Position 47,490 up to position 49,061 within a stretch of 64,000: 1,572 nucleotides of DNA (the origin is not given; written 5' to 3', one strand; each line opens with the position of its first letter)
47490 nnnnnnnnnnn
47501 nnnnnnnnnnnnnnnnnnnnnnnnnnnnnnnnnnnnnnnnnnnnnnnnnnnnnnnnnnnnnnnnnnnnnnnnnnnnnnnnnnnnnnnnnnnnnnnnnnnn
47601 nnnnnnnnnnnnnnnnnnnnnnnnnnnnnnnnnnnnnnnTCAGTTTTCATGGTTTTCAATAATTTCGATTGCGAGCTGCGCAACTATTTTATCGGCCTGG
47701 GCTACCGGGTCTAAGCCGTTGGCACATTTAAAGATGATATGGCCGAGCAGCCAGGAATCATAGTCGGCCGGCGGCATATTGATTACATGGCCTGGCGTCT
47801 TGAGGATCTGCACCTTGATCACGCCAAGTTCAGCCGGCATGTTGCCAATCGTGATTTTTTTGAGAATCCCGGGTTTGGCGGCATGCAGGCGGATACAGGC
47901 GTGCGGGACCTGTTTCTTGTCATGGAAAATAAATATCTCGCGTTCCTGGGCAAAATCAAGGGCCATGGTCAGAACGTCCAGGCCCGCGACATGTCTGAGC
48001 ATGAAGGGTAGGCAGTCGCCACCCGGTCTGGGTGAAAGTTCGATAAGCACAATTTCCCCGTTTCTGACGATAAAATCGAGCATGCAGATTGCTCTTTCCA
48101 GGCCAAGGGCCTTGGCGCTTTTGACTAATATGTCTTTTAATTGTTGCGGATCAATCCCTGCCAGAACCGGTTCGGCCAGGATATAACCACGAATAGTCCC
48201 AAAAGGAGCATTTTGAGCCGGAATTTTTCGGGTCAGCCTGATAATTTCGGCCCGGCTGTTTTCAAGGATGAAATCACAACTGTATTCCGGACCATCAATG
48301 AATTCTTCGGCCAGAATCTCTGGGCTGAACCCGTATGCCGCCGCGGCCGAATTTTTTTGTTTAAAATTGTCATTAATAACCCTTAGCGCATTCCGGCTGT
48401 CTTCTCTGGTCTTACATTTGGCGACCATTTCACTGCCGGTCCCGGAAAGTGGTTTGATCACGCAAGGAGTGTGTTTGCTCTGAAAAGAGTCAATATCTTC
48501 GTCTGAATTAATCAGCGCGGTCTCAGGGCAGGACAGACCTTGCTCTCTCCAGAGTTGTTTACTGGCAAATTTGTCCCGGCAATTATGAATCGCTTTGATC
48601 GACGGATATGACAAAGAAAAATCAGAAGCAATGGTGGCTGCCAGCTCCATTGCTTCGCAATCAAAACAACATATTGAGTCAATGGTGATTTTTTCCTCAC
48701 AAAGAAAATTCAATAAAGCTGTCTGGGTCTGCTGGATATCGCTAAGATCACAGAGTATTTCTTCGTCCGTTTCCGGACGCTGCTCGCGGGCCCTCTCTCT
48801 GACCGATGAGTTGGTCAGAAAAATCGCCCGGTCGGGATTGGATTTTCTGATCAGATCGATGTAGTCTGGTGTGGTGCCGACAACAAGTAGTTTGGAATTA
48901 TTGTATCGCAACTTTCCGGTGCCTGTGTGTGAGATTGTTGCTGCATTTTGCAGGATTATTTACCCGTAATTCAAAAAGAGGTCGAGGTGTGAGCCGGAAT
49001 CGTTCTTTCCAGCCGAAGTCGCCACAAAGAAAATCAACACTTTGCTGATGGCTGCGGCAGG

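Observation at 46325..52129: Sigma54/EBP-controlled orphan operon: AdoMetDC-like pyruvoyl enzyme, FemAB/CelD-type GNAT, ATP-grasp ligase and PLP decarboxylase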

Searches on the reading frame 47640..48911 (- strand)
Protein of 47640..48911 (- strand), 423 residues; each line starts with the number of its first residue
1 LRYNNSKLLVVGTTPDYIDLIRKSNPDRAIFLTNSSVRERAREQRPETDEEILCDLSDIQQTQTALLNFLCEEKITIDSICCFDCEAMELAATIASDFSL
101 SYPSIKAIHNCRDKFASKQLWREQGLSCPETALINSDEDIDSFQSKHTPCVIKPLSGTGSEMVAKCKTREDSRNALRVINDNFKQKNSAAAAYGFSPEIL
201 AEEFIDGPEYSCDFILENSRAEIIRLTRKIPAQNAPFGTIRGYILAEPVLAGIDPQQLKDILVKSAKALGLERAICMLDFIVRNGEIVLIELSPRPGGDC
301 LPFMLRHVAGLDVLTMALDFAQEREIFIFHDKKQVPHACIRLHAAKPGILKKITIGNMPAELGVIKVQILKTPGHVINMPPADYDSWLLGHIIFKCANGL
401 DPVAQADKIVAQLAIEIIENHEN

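Call 3: search_protein_families(library=pfam, proteins=[window:47640-48911:-], max_evalue=0.01)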
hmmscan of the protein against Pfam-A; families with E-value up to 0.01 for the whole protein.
window:47640-48911:- (423 aa): 9 families
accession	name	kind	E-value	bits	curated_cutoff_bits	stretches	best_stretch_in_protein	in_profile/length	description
PF13535.11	ATP-grasp_4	-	9.8e-19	68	27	1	148-300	3-157/160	ATP-grasp domain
PF02655.19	ATP-grasp_3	-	5.1e-11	43.4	23.2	1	111-298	1-159/160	ATP-grasp domain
PF08443.16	RimK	-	2.9e-05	24.2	21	1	112-181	2-74/188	RimK-like ATP-grasp domain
PF18603.7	LAL_C2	-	0.00013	22.6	29.4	1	342-417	3-77/78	L-amino acid ligase C-terminal domain 2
PF02955.21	GSH-S_ATP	-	0.0004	20.3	23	1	128-190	12-72/175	Prokaryotic glutathione synthetase, ATP-grasp domain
PF14397.11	ATPgrasp_ST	-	0.001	18.8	31.4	1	101-205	9-120/278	Sugar-transfer associated ATP-grasp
PF14398.11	ATPgrasp_YheCD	-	0.0022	17.7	26.8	1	129-182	30-83/255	YheC/D like ATP-grasp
PF07478.18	Dala_Dala_lig_C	-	0.004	17.1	24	0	186-297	62-177/204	D-ala D-ala ligase C-terminus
PF01071.24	GARS_A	-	0.0073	16.6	27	0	114-222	3-106/194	Phosphoribosylglycinamide synthetase, ATP-grasp (A) domain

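Call 4: search_protein_families(library=ncbifam, proteins=[window:47640-48911:-], max_evalue=0.01)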
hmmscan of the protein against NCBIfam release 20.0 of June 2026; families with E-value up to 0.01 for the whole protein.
window:47640-48911:- (423 aa): 30 families (the best 25 are shown)
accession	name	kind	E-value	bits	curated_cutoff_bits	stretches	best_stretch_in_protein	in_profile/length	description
NF002563.0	PRK02186.1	subfamily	4.6e-27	94.6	625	1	88-378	82-359/890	argininosuccinate lyase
NF009404.0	PRK12767.1-3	equivalog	5e-13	48.6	316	1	103-321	101-306/344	carbamoyl phosphate synthase-like protein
NF002378.0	PRK01372.1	subfamily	1.6e-12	46.8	243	1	106-297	93-272/305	D-alanine--D-alanine ligase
NF005543.0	PRK07206.1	subfamily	3.8e-11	42.3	302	1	88-319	82-311/416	hypothetical protein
TIGR00768.1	rimK_fam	subfamily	4.2e-11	42.7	143.4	1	104-181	78-156/276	RimK family alpha-L-glutamate ligase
TIGR01205.1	D_ala_D_alaTIGR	subfamily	7.8e-10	38.2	245.65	1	105-297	98-288/318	D-alanine--D-alanine ligase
NF002527.0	PRK01966.1-3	equivalog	1.3e-09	37.8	310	1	103-297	108-299/332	D-alanine--D-alanine ligase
NF009402.0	PRK12767.1-1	equivalog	1.6e-09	37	218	1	105-311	107-288/329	carbamoyl phosphate synthase-like protein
NF009405.0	PRK12767.1-4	equivalog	3.4e-09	36.1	390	1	104-314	103-281/320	carbamoyl phosphate synthase-like protein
NF053643.1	Ddl_archaea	equivalog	3e-08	33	500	1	104-299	97-275/367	putative pseudomurein biosynthesis ATP-grasp protein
NF040720.1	MptN_Meth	equivalog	3.8e-08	32.8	350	1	105-186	93-174/291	tetrahydromethanopterin:alpha-L-glutamate ligase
NF005315.0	PRK06849.1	equivalog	2.3e-06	26.9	406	1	104-165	107-170/389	hypothetical protein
NF005525.0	PRK07178.1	equivalog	3.5e-06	26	768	1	83-326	83-319/471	acetyl-CoA carboxylase biotin carboxylase subunit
NF009403.0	PRK12767.1-2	equivalog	1e-05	24.9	286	1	97-181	93-177/342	carbamoyl phosphate synthase-like protein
NF003573.0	PRK05246.1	equivalog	1.3e-05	24.2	272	1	107-199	118-204/316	glutathione synthase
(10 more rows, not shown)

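Call 17: search_solved_structures(query=window:47640-48911:-, max_evalue=0.01)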
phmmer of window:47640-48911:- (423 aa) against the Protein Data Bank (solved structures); distinct sequences matched with E-value up to 0.01: 11.
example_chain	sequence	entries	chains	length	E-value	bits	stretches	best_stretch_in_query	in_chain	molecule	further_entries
4dim_A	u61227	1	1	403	1.4e-12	50.4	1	3-377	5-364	Phosphoribosylglycinamide synthetase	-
3vot_A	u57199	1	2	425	5.3e-11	45.2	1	86-320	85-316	L-amino acid ligase, BL00235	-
3wo1_A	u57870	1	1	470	2e-05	26.8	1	100-320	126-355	Alanine-anticapsin ligase BacD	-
3wnz_A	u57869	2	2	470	3.4e-05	26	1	100-320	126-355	Alanine-anticapsin ligase BacD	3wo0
3vmm_A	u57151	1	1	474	3.5e-05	26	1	100-320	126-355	Alanine-anticapsin ligase BacD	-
5zct_A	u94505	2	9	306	4.1e-05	25.8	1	101-299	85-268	Ribosomal protein S6--L-glutamate ligase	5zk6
4iwx_A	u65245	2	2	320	4.7e-05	25.6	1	101-299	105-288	Ribosomal protein S6 modification protein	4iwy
8evy_B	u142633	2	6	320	0.00023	23.3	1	110-319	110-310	D-alanine--D-alanine ligase B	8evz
7qys_A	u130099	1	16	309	0.00076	21.6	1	106-176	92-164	Probable alpha-L-glutamate ligase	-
7qyr_A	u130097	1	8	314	0.0028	19.7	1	106-177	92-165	Probable alpha-L-glutamate ligase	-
3r23_A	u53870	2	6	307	0.0076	18.3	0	109-297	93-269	D-alanine--D-alanine ligase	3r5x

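Call 28: search_protein_families(library=padloc, proteins=[window:47640-48911:-], max_evalue=0.001)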
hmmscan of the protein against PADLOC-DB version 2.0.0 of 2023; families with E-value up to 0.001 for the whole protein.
window:47640-48911:- (423 aa): 0 families

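Call 72: find_homologous_proteins(query=window:47640-48911:-)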
Query window:47640-48911:- (423 aa): 899 proteins with E <= 0.001 among 7813 candidates; the best 120 are listed.
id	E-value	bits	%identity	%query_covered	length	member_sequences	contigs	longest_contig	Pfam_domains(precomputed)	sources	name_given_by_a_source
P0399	7.9e-284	959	100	100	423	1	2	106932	PF13535.12,PF02655.20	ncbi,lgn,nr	ncbi:MAG: ATP-grasp domain-containing protein [Proteobacteria bacterium]|nr:ATP-grasp domain-contain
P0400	1.8e-209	714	71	100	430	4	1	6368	PF02955.22,PF13535.12,PF02655.20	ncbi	-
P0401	8.9e-208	708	71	100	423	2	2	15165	PF13535.12,PF02655.20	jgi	jgi:biotin carboxylase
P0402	2.8e-204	697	71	100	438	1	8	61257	PF13535.12,PF02655.20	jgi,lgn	jgi:biotin carboxylase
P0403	3.0e-203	693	71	100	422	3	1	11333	PF13535.12,PF08443.17,PF02655.20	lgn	-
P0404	7.9e-194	662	68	100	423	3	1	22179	PF13535.12,PF02655.20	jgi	jgi:biotin carboxylase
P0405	2.5e-134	466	50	99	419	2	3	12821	PF13535.12,PF02655.20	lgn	-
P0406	7.2e-127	442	50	98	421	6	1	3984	PF13535.12,PF02655.20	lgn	-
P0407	4.2e-126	439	50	98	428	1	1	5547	PF13535.12,PF02655.20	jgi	jgi:biotin carboxylase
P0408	3.4e-125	436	49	98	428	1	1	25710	PF13535.12,PF02655.20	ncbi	-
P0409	2.7e-124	433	48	97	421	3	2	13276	PF13535.12,PF08443.17,PF02655.20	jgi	-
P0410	5.8e-124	432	48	98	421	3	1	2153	PF13535.12,PF02655.20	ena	-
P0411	1.5e-121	424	45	98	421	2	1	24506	PF13535.12,PF02655.20,PF18603.8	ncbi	-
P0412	1.8e-120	421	46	99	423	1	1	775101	PF13535.12,PF02655.20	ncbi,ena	-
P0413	1.9e-120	421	48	98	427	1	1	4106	PF13535.12,PF02655.20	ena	-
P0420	4.1e-119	416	47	97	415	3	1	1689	PF13535.12,PF14397.12,PF02655.20,PF18603.8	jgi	jgi:biotin carboxylase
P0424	9.3e-118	412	46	97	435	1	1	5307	PF13535.12,PF02655.20,PF18603.8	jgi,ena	-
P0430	4.1e-117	410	45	99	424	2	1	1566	PF13535.12,PF02655.20,PF18603.8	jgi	jgi:biotin carboxylase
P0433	7.6e-117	409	46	98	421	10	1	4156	PF13535.12,PF02655.20,PF18603.8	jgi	jgi:biotin carboxylase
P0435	1.1e-116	408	44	99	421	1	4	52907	PF13535.12,PF02655.20,PF18603.8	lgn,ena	-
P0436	1.1e-116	408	47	98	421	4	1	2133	PF13535.12,PF02655.20,PF18603.8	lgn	-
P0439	1.5e-116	408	45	98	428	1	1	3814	PF13535.12,PF02655.20,PF18603.8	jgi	-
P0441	4.0e-116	406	45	98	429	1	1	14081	PF13535.12,PF02655.20,PF18603.8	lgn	-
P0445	8.5e-116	405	45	98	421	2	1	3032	PF13535.12,PF02655.20,PF18603.8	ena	-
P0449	1.4e-115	404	48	97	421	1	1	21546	PF13535.12,PF02655.20,PF18603.8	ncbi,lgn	-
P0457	7.2e-115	402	45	99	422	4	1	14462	PF13535.12,PF02655.20,PF18603.8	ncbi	ncbi:MAG: ATP-grasp domain-containing protein [Desulfobacterales bacterium]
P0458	7.5e-115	402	46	98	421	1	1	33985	PF13535.12,PF02655.20,PF18603.8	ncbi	-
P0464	2.6e-114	400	45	98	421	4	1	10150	PF13535.12,PF02655.20,PF18603.8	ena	-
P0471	4.9e-114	399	46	98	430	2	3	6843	PF13535.12,PF02655.20,PF18603.8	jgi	jgi:biotin carboxylase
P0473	5.0e-114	399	46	98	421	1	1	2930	PF13535.12,PF02655.20,PF18603.8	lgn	-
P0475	6.1e-114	399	46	98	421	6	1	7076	PF13535.12,PF02655.20,PF18603.8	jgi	-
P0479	2.3e-113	397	46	98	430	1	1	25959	PF13535.12,PF02655.20,PF18603.8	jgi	jgi:biotin carboxylase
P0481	3.0e-113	397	46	98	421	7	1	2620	PF13535.12,PF08443.17,PF02655.20,PF18603.8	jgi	-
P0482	3.1e-113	397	44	99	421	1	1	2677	PF13535.12,PF02655.20,PF18603.8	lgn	-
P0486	3.9e-113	396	46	98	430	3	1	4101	PF13535.12,PF02655.20,PF18603.8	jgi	jgi:biotin carboxylase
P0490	5.6e-113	396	46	97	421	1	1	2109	PF13535.12,PF02655.20,PF18603.8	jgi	-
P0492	6.6e-113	396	46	98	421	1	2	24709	PF13535.12,PF02655.20,PF18603.8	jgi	jgi:biotin carboxylase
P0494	8.2e-113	395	47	98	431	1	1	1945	PF13535.12,PF02655.20,PF18603.8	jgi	jgi:biotin carboxylase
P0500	2.0e-112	394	45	98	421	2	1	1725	PF13535.12,PF02655.20,PF18603.8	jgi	-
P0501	2.4e-112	394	44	99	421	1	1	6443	PF13535.12,PF02655.20,PF18603.8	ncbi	ncbi:MAG: ATP-grasp domain-containing protein [Candidatus Hodarchaeota archaeon]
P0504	3.6e-112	393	45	98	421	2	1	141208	PF13535.12,PF02655.20,PF18603.8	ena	-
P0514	9.6e-112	392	46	96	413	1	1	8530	PF13535.12,PF02655.20,PF18603.8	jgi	jgi:biotin carboxylase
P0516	1.0e-111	392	45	98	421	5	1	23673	PF13535.12,PF02655.20,PF18603.8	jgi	jgi:biotin carboxylase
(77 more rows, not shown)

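Call 82: predict_structure(alignment_id=A4)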
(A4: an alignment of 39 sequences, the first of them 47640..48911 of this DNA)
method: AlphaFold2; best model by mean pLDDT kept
length: 423 residues; sequences in the alignment: 39
mean_pLDDT: 90.1   pTM: 0.89
mean pLDDT of the five models: 90.1, 88.9, 88.9, 88.1, 88.0
residues with pLDDT >= 90: 303; 70-90: 96; 50-70: 17; < 50: 7
segments of 3 or more residues with pLDDT < 50: 189-192
pLDDT, mean of each block of 10 residues (from residue 1): 80 91 95 91 89 92 96 95 92 97 96 95 98 93 95 82 91 91 65 67 95 96 94 81 81 90 98 97 94 93 93 96 90 88 92 89 91 89 84 91 91 92 56
secondary structure, 60 per line:
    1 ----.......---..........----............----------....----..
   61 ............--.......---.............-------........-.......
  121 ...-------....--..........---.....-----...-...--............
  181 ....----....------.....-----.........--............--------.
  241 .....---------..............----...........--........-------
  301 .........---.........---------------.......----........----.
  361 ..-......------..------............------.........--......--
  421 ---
elements in order: E5-11 H15-24 E29-34 H35-40 E51-54 H59-72 E75-81 H85-97 H105-112 H114-123 E131-134 H137-146 E150-154 E164-166 H169-184 H189-192 E199-203 E209-217 E220-231 E240-245 H255-268 E273-283 E286-293 H301-309 H313-321 E337-343 E348-355 E364-369 H384-387 E388-395 H402-410 E413-418

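Call 85: fold_search(model_id=the predicted structure, library=pdb)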
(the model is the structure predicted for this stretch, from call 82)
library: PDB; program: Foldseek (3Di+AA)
matches with E <= 10: 1474; with E <= 0.001: 586
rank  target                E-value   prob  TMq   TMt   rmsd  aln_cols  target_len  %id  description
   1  3vot_B                1.0e-25  1.00  0.74  0.79   4.5       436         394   17  Crystal structure of L-amino acid ligase from Bacillus licheniformis (released 2012-11-07)
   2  3vot_A                4.1e-25  1.00  0.78  0.80   4.3       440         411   18  Crystal structure of L-amino acid ligase from Bacillus licheniformis (released 2012-11-07)
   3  4dim                  4.9e-25  1.00  0.63  0.68   6.8       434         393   18  Crystal structure of phosphoribosylglycinamide synthetase from Anaerococcus prevotii (released 2012-02-29)
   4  4wd3_A                6.6e-25  1.00  0.68  0.73   5.4       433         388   16  Crystal structure of an L-amino acid ligase RizA (released 2015-09-09)
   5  3vmm                  5.5e-23  1.00  0.75  0.68   4.9       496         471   15  Crystal structure of BacD, an L-amino acid dipeptide ligase from Bacillus subtilis (released 2012-04-11)
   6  3wo1                  7.8e-23  1.00  0.73  0.67   5.7       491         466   15  Crystal structure of Trp332Ala mutant YwfE, an L-amino acid ligase, with bound ADP-Mg-Ala (released 2014-05-14)
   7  3wnz                  3.6e-22  1.00  0.76  0.69   4.6       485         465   15  Crystal structure of Bacillus subtilis YwfE, an L-amino acid ligase, with bound ADP-Mg-Pi (released 2014-05-14)
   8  3rv4                  5.5e-21  1.00  0.66  0.63   5.7       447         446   15  Crystal structure of E.coli biotin carboxylase R16E mutant in complex with Mg-ADP and bicarbonate (released 2011-05-18)
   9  2vpq_A                7.4e-21  1.00  0.64  0.61   6.1       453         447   13  Crystal structure of biotin carboxylase from S. aureus complexed with AMPPNP (released 2008-09-09)
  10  3ouz_A                1.5e-20  1.00  0.65  0.62   6.1       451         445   16  Crystal Structure of Biotin Carboxylase-ADP complex from Campylobacter jejuni (released 2010-10-13)
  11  7zz3_C                1.7e-20  1.00  0.66  0.30   5.5       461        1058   16  Cryo-EM structure of "BC react" conformation of Lactococcus lactis pyruvate carboxylase with acetyl-CoA (released 2022-10-12)
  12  9yx2_A                1.9e-20  1.00  0.65  0.49   5.8       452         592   13  Structure of the long chain acyl-CoA carboxylase complex from Mycobacterium smegmatis with ATP, bicarbonate, and propi (released 2025-11-26)
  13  1dv2_A                2.2e-20  1.00  0.61  0.58   6.7       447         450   14  The structure of biotin carboxylase, mutant E288K, complexed with ATP (released 2000-06-09)
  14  3ouu_A                2.5e-20  1.00  0.63  0.60   6.1       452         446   15  Crystal Structure of Biotin Carboxylase-beta-gamma-ATP Complex from Campylobacter jejuni (released 2010-10-20)
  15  3jzf_B                2.8e-20  1.00  0.61  0.59   6.5       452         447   15  Crystal structure of biotin carboxylase from E. Coli in complex with benzimidazoles series (released 2009-11-03)
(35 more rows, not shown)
